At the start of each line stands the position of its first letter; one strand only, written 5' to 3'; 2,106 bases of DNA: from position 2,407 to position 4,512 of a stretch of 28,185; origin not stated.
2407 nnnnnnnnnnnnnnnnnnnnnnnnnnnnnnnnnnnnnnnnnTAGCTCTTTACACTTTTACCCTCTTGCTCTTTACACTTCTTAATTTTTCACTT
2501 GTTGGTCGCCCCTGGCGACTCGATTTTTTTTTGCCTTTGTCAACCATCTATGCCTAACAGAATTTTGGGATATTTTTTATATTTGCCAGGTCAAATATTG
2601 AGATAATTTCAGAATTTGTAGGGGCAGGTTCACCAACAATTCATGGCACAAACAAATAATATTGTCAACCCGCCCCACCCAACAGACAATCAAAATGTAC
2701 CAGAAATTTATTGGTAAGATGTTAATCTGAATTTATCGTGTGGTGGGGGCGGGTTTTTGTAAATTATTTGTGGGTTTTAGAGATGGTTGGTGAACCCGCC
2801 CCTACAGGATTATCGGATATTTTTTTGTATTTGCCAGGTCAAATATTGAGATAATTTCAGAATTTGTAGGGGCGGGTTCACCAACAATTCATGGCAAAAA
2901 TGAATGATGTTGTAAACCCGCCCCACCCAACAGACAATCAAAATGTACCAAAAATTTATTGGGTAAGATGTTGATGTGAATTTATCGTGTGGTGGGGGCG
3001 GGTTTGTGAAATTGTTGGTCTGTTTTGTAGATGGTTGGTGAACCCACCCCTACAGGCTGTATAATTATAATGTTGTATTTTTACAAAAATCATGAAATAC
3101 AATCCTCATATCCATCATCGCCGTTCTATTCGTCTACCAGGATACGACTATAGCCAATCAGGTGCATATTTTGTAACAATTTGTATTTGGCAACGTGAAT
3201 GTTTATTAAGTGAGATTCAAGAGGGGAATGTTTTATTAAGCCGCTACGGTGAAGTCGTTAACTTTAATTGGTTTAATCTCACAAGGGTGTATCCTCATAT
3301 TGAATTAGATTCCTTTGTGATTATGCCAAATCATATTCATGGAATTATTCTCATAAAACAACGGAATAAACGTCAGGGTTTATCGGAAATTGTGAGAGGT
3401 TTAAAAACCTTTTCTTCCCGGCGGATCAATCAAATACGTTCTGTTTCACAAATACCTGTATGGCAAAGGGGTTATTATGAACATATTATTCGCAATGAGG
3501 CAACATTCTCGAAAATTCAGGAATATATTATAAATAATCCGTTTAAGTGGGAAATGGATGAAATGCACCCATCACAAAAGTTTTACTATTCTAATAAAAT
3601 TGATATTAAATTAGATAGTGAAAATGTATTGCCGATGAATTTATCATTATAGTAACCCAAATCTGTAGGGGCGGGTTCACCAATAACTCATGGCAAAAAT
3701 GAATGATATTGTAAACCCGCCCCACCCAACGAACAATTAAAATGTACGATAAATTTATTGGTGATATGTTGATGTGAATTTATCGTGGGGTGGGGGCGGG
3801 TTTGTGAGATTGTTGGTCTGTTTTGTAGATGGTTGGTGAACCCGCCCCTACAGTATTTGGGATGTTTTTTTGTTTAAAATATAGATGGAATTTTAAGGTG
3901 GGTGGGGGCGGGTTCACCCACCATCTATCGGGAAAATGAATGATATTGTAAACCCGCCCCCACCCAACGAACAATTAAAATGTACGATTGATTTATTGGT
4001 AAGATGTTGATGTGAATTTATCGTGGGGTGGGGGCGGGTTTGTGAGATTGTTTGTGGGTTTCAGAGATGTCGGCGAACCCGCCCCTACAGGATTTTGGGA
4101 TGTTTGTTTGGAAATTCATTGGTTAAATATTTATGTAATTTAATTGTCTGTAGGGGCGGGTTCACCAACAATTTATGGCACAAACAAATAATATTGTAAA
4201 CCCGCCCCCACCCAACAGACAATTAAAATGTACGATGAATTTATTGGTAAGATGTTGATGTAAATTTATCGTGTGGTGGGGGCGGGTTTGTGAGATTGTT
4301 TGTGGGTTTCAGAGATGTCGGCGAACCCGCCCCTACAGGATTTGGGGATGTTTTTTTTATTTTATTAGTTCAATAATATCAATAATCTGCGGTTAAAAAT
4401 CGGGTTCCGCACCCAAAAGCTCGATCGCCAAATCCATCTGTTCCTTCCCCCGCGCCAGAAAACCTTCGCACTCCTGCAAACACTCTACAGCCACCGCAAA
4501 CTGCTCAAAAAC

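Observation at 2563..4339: REPtron: RAYT gene flanked by five copies of an unusually large (about 190 bp) nested-palindrome REP element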

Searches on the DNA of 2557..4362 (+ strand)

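Call 81: search_dna_similar(query=window:2557-4362:+, collection=plasmids, mode=distant, max_rows=15)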
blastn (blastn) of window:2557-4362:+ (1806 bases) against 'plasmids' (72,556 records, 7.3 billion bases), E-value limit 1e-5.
No match.
